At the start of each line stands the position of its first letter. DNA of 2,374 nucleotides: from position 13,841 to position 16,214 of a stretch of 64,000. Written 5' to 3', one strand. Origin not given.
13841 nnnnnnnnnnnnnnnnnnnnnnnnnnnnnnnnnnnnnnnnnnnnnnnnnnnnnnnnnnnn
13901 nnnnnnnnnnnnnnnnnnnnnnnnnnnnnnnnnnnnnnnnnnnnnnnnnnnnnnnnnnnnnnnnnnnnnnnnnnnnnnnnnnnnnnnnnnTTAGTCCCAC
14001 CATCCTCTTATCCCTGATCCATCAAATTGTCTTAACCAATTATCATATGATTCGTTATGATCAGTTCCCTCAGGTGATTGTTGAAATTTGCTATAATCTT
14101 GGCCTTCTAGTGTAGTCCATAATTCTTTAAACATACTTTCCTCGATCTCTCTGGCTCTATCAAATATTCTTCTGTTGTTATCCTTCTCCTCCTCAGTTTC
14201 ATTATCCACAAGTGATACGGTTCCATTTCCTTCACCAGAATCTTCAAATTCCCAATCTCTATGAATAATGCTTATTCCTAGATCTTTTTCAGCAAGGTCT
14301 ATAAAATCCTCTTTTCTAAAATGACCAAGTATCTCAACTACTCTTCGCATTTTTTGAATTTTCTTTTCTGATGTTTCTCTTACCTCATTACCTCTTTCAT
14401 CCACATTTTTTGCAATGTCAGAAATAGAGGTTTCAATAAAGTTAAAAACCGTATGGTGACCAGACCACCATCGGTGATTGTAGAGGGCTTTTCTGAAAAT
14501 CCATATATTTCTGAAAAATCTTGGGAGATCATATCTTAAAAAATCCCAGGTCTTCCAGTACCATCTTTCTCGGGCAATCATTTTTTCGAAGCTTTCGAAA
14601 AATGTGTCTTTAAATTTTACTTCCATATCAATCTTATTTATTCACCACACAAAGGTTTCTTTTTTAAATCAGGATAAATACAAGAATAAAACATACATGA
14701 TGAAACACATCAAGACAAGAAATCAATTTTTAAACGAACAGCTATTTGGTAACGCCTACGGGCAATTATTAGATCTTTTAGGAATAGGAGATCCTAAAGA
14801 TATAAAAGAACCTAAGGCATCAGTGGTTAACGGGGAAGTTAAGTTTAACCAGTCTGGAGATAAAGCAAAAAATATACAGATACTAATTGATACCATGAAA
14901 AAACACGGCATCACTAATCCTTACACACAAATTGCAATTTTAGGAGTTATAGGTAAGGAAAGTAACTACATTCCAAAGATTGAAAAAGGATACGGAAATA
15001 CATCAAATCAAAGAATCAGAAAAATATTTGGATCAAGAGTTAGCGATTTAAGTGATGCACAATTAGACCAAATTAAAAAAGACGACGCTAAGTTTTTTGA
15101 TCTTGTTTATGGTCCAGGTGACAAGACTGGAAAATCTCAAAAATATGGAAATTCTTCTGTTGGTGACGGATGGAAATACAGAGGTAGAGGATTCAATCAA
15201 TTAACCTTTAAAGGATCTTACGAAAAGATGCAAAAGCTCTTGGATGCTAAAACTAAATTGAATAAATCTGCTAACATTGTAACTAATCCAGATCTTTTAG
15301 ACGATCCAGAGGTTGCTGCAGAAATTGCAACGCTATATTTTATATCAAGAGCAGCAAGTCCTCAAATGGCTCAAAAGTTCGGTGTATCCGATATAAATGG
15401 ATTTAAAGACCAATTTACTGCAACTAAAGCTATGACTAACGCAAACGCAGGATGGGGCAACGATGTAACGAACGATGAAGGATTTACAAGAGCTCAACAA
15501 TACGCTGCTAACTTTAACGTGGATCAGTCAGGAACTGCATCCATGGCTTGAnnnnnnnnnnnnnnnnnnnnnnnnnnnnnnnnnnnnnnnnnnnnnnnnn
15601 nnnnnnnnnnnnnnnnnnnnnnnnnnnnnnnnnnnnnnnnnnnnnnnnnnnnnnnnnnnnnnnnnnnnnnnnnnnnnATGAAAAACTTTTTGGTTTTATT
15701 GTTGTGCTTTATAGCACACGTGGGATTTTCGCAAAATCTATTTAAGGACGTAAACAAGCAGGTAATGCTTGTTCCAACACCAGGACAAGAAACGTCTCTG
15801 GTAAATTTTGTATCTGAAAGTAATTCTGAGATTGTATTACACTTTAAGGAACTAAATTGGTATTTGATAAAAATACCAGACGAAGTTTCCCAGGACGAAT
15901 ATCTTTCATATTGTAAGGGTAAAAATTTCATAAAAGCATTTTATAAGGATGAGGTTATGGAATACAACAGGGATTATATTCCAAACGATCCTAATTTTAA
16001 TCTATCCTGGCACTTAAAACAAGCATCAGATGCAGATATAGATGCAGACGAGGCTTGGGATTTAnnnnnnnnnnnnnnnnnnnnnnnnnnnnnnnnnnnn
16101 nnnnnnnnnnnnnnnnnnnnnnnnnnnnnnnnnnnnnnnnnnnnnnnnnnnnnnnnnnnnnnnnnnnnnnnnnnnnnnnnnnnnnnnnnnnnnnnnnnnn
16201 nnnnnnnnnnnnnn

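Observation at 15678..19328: Secretion-targeted virulence-like cluster: T9SS-sorted subtilisin, two small exported proteins and a secreted non-specific nuclease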

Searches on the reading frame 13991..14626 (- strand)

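Call 3: search_protein_families(library=pfam, proteins=[window:13991-14626:-], max_evalue=0.1)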
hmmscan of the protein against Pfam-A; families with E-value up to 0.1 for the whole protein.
window:13991-14626:- (211 aa): 2 families
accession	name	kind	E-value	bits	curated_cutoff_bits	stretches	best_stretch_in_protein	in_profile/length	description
PF14832.11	Tautomerase_3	-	0.052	14.2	25.7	1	29-91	29-89/138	Putative oxalocrotonate tautomerase enzyme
PF22822.1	MrpR_N_CB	-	0.099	13.8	27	0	142-170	13-41/79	MrpR, N-terminal core-binding domain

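Call 4: search_protein_families(library=ncbifam, proteins=[window:13991-14626:-], max_evalue=0.1)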
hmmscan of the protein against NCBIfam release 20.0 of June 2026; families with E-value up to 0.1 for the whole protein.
window:13991-14626:- (211 aa): 1 family
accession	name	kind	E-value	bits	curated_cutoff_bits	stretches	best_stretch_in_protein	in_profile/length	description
NF000997.0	PRK00106.1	equivalog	0.0071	14.9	937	1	59-123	125-189/535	ribonuclease Y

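Call 11: search_protein_families(library=phrogs, proteins=[window:13991-14626:-], max_evalue=0.001)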
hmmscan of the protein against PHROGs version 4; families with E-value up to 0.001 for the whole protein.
window:13991-14626:- (211 aa): 0 families

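Call 102: search_protein_families(library=padloc, proteins=[window:13991-14626:-], max_evalue=0.01)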
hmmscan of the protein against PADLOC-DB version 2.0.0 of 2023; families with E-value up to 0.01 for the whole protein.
window:13991-14626:- (211 aa): 1 family
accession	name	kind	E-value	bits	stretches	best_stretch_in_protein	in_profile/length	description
PDLC02819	DpdC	-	0.0042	15.5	1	60-132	13-82/101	DpdC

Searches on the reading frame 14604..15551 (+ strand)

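Call 3: search_protein_families(library=pfam, proteins=[window:14604-15551:+], max_evalue=0.1)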
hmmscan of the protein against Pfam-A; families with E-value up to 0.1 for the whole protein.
window:14604-15551:+ (315 aa): 0 families

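Call 4: search_protein_families(library=ncbifam, proteins=[window:14604-15551:+], max_evalue=0.1)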
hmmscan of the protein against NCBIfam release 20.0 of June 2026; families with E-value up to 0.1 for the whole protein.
window:14604-15551:+ (315 aa): 0 families

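Call 11: search_protein_families(library=phrogs, proteins=[window:14604-15551:+], max_evalue=0.001)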
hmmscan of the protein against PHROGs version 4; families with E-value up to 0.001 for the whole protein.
window:14604-15551:+ (315 aa): 7 families
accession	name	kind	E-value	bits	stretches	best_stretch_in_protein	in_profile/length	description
phrog_181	-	lysis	3.8e-26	93.3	1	88-249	349-491/769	endolysin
phrog_26317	-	unknown function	7.6e-11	43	1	177-251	14-80/119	-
phrog_9506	-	lysis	2.1e-10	41.7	1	180-258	77-155/330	endolysin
phrog_1519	-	lysis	8.4e-07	29.5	1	121-256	218-347/502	endolysin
phrog_34417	-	unknown function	2.1e-05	24.9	1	164-267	62-165/326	-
phrog_317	-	lysis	0.00025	21.3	1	174-285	257-359/492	endolysin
phrog_14712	-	moron, auxiliary metabolic gene and host takeover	0.00041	20.6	1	181-249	80-147/322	chitinase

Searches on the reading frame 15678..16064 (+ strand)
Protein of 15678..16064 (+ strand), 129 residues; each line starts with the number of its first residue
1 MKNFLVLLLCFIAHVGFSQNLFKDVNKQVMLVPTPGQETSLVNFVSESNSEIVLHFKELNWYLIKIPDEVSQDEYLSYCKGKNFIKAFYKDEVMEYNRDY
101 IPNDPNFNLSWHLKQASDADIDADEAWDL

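Call 6: search_protein_families(library=pfam, proteins=[window:15678-16064:+], max_evalue=10)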
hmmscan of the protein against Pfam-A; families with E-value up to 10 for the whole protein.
seq(129 aa): 0 families
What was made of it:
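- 15759..15968 (+): Propeptide-like alpha/beta domain (aa 28-97). No Pfam I9 hit (call 6).
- On Subtilisin propeptide (Inhibitor_I9): No Pfam hit for aa 1-129 (call 6).
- Checked: The Pfam CARDB and I9 HMMs do not hit (call 6).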
